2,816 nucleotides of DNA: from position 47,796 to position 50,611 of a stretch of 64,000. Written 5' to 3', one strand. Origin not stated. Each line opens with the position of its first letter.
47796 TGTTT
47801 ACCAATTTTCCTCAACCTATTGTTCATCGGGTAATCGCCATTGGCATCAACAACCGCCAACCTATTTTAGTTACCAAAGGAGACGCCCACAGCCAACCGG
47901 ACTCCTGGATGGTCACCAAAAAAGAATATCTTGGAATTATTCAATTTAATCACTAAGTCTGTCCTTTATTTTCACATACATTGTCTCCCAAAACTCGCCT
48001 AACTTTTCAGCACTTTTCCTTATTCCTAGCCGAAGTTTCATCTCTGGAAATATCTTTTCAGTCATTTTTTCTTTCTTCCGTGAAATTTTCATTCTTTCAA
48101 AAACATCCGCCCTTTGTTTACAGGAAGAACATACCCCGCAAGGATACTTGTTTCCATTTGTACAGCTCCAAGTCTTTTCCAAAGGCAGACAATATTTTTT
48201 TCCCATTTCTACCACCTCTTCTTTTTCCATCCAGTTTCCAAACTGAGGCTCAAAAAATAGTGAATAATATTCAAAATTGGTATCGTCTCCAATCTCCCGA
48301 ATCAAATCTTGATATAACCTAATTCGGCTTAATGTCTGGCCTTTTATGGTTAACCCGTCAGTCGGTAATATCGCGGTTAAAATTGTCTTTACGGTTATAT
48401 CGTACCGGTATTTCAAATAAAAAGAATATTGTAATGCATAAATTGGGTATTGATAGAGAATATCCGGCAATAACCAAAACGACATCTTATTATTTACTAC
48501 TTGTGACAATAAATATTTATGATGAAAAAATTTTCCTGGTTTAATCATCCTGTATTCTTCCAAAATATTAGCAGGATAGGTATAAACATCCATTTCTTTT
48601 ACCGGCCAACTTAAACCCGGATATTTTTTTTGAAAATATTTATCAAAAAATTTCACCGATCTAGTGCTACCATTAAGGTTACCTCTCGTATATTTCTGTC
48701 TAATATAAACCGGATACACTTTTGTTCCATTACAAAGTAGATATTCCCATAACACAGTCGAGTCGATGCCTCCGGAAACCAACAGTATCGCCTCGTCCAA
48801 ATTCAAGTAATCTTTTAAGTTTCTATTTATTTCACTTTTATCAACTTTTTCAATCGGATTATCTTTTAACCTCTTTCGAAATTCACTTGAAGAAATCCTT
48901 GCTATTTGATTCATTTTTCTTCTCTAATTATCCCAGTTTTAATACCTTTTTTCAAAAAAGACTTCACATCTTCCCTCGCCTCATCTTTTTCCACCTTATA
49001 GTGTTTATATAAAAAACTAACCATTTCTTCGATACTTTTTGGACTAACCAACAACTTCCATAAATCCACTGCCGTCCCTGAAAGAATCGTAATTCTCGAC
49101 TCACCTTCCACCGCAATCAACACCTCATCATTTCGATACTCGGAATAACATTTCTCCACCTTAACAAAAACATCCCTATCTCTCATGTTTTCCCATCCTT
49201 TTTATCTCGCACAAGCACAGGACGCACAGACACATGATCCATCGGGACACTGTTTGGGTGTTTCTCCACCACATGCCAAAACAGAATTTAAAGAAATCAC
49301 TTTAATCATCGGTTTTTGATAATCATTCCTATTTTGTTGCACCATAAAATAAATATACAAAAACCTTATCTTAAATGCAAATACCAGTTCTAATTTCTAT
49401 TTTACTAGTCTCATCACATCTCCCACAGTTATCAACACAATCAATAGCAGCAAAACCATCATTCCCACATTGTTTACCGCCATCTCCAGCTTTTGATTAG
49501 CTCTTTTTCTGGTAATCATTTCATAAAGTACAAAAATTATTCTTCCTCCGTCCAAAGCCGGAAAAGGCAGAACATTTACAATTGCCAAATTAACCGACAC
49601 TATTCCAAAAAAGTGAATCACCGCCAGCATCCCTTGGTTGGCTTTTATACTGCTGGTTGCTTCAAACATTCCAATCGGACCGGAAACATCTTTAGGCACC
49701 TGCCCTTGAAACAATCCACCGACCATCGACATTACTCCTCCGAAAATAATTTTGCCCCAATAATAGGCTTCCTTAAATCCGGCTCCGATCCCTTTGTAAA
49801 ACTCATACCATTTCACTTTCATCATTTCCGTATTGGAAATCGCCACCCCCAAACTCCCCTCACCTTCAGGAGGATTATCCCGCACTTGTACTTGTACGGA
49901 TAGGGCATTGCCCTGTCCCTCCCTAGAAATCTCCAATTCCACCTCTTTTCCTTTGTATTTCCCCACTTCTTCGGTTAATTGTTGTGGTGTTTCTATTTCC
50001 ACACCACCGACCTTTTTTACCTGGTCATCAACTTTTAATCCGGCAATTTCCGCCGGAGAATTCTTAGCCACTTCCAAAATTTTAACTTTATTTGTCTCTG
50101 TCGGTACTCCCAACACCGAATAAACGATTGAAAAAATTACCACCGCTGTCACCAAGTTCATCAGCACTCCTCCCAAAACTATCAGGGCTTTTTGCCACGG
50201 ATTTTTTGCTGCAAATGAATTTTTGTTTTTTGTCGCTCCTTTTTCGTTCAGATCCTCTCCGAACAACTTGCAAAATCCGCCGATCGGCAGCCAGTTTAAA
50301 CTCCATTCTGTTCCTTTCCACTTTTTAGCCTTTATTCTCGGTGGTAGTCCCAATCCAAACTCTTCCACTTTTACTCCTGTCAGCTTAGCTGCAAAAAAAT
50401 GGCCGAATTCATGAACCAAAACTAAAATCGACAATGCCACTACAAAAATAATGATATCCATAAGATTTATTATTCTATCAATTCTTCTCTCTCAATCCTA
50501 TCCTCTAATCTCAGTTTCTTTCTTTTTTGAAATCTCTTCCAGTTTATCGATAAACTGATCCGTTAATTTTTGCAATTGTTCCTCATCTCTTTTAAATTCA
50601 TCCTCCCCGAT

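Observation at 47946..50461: Unannotated six-cysteine peptide gene + PqqD-like RRE + QueC-like PP-loop ATPase downstream of rseP: candidate novel RiPP-like system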

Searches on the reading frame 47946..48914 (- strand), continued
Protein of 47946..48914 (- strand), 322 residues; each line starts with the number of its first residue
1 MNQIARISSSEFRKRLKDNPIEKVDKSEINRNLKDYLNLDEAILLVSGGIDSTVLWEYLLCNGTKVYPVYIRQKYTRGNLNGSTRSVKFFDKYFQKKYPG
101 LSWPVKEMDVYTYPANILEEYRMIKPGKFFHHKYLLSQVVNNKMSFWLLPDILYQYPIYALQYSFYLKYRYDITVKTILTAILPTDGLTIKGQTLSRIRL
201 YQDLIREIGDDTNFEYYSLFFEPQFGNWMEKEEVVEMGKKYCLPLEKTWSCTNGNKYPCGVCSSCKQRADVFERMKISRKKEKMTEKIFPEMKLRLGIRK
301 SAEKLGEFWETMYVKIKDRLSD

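Call 78: search_protein_families(library=padloc, proteins=[window:47946-48914:-], max_evalue=0.01)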
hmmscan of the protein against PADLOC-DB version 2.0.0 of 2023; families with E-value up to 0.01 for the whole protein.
window:47946-48914:- (322 aa): 2 families
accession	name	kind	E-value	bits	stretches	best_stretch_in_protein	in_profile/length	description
PDLC00911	QueC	-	1.7e-17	62.2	2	225-271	139-184/190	QueC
PDLC04425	PDC-M11B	-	0.0076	14.7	0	86-131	75-121/132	-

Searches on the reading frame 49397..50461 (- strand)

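Call 3: search_protein_families(library=pfam, proteins=[window:49397-50461:-], max_evalue=0.01)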
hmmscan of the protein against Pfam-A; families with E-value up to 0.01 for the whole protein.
window:49397-50461:- (354 aa): 6 families
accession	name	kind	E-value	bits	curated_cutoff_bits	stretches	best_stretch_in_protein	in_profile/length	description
PF02163.28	Peptidase_M50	-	2.7e-57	194.1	27.2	1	6-340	2-221/221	Peptidase family M50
PF13180.12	PDZ_2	-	7.7e-10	39.4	27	1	121-191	9-80/80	PDZ domain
PF17820.7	PDZ_6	-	1.7e-06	28.1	27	1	128-164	2-38/54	PDZ domain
PF04495.20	GRASP55_65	-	0.00025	21.8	27.7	1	121-209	40-128/138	GRASP55/65 PDZ-like domain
PF00595.29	PDZ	-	0.00032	21.5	23.2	1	124-178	25-80/81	PDZ domain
PF13398.12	Peptidase_M50B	-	0.0032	17.7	26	1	12-36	23-47/201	Peptidase M50B-like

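Call 4: search_protein_families(library=ncbifam, proteins=[window:49397-50461:-], max_evalue=0.1)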
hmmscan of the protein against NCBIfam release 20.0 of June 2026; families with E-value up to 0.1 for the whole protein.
window:49397-50461:- (354 aa): 19 families
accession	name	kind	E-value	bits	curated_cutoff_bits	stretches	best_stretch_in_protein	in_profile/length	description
TIGR00054.1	TIGR00054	equivalog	9.8e-71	238.8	147.55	2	122-353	200-420/421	RIP metalloprotease RseP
NF008046.0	PRK10779.1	equivalog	5.6e-49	167.4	477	2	127-352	225-450/450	sigma E protease regulator RseP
TIGR02037.1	degP_htrA_DO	subfamily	3e-11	42.9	416.2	1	124-197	259-333/434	Do family serine endopeptidase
NF041521.1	HhoA_HhoB_HtrA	equivalog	7.9e-09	35.2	450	1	122-192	261-332/335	HhoA/HhoB/HtrA family serine endopeptidase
NF047968.1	SerProtHtrA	equivalog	4.8e-08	32.7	470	1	124-190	289-356/357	serine protease HtrA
NF052377.1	lmo1851_S41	exception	1e-06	27.7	725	1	125-197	119-192/468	lmo1851 family serine protease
TIGR00225.1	prc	subfamily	1.6e-06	27.5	218.6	1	120-192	58-132/335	C-terminal processing peptidase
NF041199.1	trx7_PDZ_seleno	equivalog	7.5e-06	25.1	300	1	117-191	195-272/390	Trx7/PDZ domain-containing (seleno)protein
NF045589.1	Cterm_S41_CtpB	exception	1.5e-05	23.8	633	1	119-189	125-196/416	carboxyl-terminal processing protease CtpB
TIGR02860.1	spore_IV_B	equivalog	1.8e-05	23.9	305.25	1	130-184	119-173/402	SpoIVB peptidase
NF040960.1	MamE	equivalog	6.2e-05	21.8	800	1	124-191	467-535/659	magnetosome formation protease MamE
NF045588.1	Cterm_S41_CtpA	exception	0.00029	19.9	625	1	120-192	120-194/401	carboxyl-terminal processing protease CtpA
TIGR02038.1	protease_degS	equivalog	0.00076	18.7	422.95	1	111-192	266-347/351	outer membrane-stress sensor serine endopeptidase DegS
TIGR03900.1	prc_long_Delta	hypoth_equivalog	0.0011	17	660.95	1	124-191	151-220/973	MXAN_5808 family serine peptidase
NF008147.1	PRK10898.1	equivalog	0.0022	17.2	408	1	124-195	279-349/352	outer membrane-stress sensor serine endopeptidase DegS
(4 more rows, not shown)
